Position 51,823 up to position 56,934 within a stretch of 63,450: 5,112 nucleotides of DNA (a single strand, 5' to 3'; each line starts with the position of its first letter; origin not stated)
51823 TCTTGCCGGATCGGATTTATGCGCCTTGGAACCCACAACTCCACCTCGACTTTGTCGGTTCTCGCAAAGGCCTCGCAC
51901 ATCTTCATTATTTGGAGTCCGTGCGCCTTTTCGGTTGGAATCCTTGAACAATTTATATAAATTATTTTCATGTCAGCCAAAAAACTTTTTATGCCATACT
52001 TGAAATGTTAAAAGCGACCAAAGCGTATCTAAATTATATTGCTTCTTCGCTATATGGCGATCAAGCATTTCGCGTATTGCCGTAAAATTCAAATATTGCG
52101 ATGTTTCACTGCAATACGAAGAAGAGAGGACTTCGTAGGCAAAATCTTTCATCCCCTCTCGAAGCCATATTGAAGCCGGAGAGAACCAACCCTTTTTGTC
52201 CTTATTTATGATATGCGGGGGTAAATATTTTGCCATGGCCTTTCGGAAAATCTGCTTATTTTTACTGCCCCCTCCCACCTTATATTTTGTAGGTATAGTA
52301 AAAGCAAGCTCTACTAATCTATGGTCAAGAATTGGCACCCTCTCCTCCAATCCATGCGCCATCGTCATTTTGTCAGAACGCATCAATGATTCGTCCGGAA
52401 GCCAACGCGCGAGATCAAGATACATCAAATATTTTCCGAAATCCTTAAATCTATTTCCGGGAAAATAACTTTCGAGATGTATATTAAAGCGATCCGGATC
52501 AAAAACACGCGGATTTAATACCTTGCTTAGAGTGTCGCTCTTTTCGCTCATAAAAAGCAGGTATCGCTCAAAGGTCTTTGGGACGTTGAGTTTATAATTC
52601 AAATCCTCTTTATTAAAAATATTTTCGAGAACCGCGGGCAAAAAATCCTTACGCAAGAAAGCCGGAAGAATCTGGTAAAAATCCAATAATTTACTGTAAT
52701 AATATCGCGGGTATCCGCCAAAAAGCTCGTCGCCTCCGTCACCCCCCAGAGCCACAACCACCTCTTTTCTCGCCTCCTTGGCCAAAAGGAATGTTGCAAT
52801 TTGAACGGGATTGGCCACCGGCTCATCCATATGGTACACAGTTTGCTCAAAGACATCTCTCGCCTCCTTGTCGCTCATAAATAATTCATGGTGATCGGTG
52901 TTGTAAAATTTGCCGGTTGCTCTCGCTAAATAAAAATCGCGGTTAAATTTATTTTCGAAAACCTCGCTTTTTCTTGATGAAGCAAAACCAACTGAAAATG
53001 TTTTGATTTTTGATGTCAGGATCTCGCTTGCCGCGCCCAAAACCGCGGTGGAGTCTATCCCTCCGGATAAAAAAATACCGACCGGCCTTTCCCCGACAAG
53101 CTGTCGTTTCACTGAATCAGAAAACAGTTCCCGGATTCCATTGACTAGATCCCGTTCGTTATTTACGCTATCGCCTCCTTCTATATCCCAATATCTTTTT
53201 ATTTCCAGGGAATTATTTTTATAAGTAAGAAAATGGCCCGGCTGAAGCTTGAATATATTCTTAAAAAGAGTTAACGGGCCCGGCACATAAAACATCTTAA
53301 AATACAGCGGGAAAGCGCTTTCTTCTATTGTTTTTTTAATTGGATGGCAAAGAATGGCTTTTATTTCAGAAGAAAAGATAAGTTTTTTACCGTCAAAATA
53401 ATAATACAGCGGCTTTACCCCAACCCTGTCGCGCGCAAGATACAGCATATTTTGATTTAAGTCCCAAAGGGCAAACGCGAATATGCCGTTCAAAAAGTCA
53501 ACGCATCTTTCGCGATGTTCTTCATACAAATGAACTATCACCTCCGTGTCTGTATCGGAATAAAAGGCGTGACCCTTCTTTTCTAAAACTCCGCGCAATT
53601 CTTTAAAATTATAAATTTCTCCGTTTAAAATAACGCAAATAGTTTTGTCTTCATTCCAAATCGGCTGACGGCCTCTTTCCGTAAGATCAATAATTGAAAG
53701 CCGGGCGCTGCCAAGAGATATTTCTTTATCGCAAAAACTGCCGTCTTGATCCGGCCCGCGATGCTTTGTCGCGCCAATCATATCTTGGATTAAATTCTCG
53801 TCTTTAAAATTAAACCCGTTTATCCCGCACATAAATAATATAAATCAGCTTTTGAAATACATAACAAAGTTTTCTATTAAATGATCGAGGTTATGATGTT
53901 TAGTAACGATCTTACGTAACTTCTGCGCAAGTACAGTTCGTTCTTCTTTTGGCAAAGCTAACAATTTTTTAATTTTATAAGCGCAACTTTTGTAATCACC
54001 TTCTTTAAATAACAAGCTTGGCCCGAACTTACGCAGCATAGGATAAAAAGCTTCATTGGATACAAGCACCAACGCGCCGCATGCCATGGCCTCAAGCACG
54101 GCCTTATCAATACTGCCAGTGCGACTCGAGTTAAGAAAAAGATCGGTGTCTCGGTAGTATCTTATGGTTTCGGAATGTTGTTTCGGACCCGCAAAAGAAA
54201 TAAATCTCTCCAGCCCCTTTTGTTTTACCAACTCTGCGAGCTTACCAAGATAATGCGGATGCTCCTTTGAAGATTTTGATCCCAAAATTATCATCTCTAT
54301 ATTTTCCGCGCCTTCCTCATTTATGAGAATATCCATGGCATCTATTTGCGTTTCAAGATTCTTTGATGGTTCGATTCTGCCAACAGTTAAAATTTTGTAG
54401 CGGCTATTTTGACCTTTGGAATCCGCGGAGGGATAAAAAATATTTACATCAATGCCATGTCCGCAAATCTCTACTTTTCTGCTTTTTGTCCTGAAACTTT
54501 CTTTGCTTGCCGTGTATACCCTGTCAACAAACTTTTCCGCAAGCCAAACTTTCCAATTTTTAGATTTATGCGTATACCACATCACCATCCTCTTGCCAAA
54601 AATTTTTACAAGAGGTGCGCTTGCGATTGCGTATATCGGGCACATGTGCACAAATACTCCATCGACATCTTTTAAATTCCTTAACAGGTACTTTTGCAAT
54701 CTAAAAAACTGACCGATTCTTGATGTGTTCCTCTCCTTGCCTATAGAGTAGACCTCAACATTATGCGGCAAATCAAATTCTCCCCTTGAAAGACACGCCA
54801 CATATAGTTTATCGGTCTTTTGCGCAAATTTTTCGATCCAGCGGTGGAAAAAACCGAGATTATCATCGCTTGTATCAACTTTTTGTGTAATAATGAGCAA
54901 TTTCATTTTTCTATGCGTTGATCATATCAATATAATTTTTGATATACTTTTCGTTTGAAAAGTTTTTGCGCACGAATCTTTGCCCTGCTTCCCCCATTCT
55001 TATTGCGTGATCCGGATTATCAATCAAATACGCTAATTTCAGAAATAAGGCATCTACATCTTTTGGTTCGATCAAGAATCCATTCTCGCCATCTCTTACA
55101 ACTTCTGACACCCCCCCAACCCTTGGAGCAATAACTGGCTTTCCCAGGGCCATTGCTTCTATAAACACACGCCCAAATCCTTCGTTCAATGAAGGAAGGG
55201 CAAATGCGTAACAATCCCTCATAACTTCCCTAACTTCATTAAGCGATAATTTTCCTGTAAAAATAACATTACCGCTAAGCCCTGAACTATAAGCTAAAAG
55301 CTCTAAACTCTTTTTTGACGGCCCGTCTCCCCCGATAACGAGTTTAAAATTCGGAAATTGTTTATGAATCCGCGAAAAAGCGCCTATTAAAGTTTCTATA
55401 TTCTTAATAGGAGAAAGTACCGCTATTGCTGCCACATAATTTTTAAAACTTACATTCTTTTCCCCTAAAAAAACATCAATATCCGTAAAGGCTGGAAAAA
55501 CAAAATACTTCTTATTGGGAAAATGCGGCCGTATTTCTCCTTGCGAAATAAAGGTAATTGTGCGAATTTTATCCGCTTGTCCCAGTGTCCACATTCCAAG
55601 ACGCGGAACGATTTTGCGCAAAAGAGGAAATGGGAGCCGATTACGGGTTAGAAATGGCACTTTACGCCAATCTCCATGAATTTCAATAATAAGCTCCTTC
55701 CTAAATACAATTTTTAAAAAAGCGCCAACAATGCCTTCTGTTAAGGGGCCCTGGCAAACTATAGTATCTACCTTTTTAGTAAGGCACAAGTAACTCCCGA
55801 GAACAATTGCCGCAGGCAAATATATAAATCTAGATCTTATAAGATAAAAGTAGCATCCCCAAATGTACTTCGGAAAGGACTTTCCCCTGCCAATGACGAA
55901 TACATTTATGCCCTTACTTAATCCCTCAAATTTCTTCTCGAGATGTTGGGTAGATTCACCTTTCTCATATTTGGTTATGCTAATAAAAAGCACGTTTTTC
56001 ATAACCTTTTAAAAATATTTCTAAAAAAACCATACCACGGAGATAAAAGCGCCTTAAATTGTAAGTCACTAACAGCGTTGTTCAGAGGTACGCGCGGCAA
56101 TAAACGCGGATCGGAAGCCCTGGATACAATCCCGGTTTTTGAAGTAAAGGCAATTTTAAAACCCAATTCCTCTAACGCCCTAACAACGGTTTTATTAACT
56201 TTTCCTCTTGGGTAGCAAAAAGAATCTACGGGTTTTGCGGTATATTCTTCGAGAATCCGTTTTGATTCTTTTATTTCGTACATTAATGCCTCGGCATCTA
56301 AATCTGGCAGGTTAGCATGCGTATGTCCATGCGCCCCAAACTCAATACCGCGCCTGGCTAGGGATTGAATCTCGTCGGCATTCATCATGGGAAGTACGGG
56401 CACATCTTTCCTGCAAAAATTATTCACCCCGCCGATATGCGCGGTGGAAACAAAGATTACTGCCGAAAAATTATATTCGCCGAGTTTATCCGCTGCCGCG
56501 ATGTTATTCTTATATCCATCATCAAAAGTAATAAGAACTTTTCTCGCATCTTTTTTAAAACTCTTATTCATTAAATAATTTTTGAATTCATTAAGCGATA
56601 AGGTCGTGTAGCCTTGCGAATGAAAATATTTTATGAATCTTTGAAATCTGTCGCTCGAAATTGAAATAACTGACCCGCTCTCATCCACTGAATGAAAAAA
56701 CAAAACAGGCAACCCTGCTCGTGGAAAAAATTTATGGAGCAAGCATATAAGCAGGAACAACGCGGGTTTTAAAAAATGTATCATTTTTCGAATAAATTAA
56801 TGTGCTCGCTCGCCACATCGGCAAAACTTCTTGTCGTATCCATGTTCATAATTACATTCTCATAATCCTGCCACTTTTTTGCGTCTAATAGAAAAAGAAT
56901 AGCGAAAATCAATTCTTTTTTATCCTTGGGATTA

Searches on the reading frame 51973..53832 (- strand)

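Call 6: search_protein_families(library=pfam, proteins=[window:51973-53832:-], max_evalue=0.1)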
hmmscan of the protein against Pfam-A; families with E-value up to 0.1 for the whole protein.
window:51973-53832:- (619 aa): 4 families
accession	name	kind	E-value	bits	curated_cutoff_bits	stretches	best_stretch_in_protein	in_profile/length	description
PF00733.27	Asn_synthase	-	2.9e-89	300.6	21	1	233-615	2-354/354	Asparagine synthase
PF13537.11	GATase_7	-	3e-44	150.4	25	1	43-161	2-122/123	Glutamine amidotransferase domain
PF13522.11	GATase_6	-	3.9e-37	127.6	27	1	27-156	1-130/130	Glutamine amidotransferase domain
PF12481.13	DUF3700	-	0.0011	19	27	1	109-160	124-176/228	Aluminium induced protein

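Call 12: search_protein_families(library=ncbifam, proteins=[window:51973-53832:-], max_evalue=0.1)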
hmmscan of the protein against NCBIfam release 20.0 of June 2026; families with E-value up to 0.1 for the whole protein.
window:51973-53832:- (619 aa): 10 families
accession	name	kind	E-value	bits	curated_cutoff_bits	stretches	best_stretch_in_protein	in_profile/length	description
TIGR01536.1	asn_synth_AEB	equivalog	2.7e-140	468.8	267.1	1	2-548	1-516/517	asparagine synthase (glutamine-hydrolyzing)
TIGR03108.1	eps_aminotran_1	hypoth_equivalog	1.5e-133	446.7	816.9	1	1-612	1-623/628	XrtA/PEP-CTERM system amidotransferase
TIGR03104.1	trio_amidotrans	equivalog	2.1e-110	369.7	570.1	1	1-615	1-587/589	N-acetylglutaminylglutamine amidotransferase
NF006949.0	PRK09431.1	equivalog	2.3e-90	303.7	499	3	1-169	1-172/554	asparagine synthase B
NF033535.1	lass_lactam_cya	exception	2.3e-73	247.9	525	2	10-370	15-375/668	lasso peptide isopeptide bond-forming cyclase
NF033561.1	macrolact_Ik_Al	subfamily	7.2e-16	57.9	300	2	130-375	93-335/561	albusnodin/ikarugamycin family macrolactam cyclase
TIGR01135.1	glmS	equivalog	4.6e-14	51.8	418.05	1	57-162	86-199/607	glutamine--fructose-6-phosphate transaminase (isomerizing)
NF001484.0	PRK00331.1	subfamily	8.7e-14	50.8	381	1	56-161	86-199/601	isomerizing glutamine--fructose-6-phosphate transaminase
TIGR01134.1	purF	equivalog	7.8e-11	42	350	1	54-160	83-199/432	amidophosphoribosyltransferase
TIGR00268.2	TIGR00268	equivalog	0.017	14.4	150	1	241-280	6-46/259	ATP-dependent sacrificial sulfur transferase LarE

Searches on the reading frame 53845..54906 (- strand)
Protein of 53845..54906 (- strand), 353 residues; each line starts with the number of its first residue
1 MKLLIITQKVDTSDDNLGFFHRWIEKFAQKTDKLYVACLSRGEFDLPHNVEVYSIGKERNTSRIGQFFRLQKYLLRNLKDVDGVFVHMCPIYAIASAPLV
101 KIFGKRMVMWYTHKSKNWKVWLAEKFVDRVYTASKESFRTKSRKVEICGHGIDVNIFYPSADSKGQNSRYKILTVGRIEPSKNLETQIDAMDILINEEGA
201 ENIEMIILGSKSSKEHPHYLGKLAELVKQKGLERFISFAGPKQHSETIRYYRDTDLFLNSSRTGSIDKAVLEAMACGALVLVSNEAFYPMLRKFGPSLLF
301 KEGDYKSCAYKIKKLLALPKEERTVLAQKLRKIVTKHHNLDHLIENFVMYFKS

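Call 26: search_protein_families(library=pfam, proteins=[window:53845-54906:-], max_evalue=0.001)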
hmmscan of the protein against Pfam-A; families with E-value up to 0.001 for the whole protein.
window:53845-54906:- (353 aa): 4 families
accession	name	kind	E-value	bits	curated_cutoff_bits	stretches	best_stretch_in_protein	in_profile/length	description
PF00534.26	Glycos_transf_1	-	1.9e-18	67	26.4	1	167-329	13-168/172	Glycosyl transferases group 1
PF13692.12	Glyco_trans_1_4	-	6.5e-17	62.6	27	1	170-317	2-141/142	Glycosyl transferases group 1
PF13524.12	Glyco_trans_1_2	-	1.2e-10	41.9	25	1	239-347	32-142/144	Glycosyl transferase-like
PF20706.3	GT4-conflict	-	2.3e-06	27.3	26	1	146-285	175-313/385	Family 4 Glycosyltransferase in conflict systems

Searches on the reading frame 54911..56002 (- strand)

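Call 26: search_protein_families(library=pfam, proteins=[window:54911-56002:-], max_evalue=0.001)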
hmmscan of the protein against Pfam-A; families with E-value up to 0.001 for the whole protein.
window:54911-56002:- (363 aa): 4 families
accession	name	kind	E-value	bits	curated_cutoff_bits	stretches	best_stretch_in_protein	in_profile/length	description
PF00534.26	Glycos_transf_1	-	1.1e-44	152.4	26.4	1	187-342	15-171/172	Glycosyl transferases group 1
PF13692.12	Glyco_trans_1_4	-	3.6e-35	121.7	27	1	190-329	4-142/142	Glycosyl transferases group 1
PF13524.12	Glyco_trans_1_2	-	3.7e-08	33.9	25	1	214-357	10-142/144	Glycosyl transferase-like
PF20706.3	GT4-conflict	-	8.8e-05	22.1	26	1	254-304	272-322/385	Family 4 Glycosyltransferase in conflict systems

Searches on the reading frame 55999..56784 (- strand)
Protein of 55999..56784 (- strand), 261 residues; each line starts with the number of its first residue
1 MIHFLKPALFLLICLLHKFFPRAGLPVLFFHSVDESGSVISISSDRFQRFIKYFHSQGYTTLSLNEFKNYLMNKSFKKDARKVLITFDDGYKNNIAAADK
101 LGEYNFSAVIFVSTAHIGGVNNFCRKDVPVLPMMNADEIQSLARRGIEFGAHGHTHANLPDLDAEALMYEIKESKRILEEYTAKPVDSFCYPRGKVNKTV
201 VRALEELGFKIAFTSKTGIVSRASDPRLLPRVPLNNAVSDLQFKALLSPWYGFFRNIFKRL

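Call 26: search_protein_families(library=pfam, proteins=[window:55999-56784:-], max_evalue=0.001)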
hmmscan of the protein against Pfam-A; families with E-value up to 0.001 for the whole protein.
window:55999-56784:- (261 aa): 2 families
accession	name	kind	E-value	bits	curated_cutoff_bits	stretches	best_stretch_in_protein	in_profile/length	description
PF01522.26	Polysacc_deac_1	-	1.6e-23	83.4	23.1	1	78-211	4-123/124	Polysaccharide deacetylase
PF19182.5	DUF5864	-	0.00072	20.2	25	0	50-106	67-122/136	Family of unknown function (DUF5864)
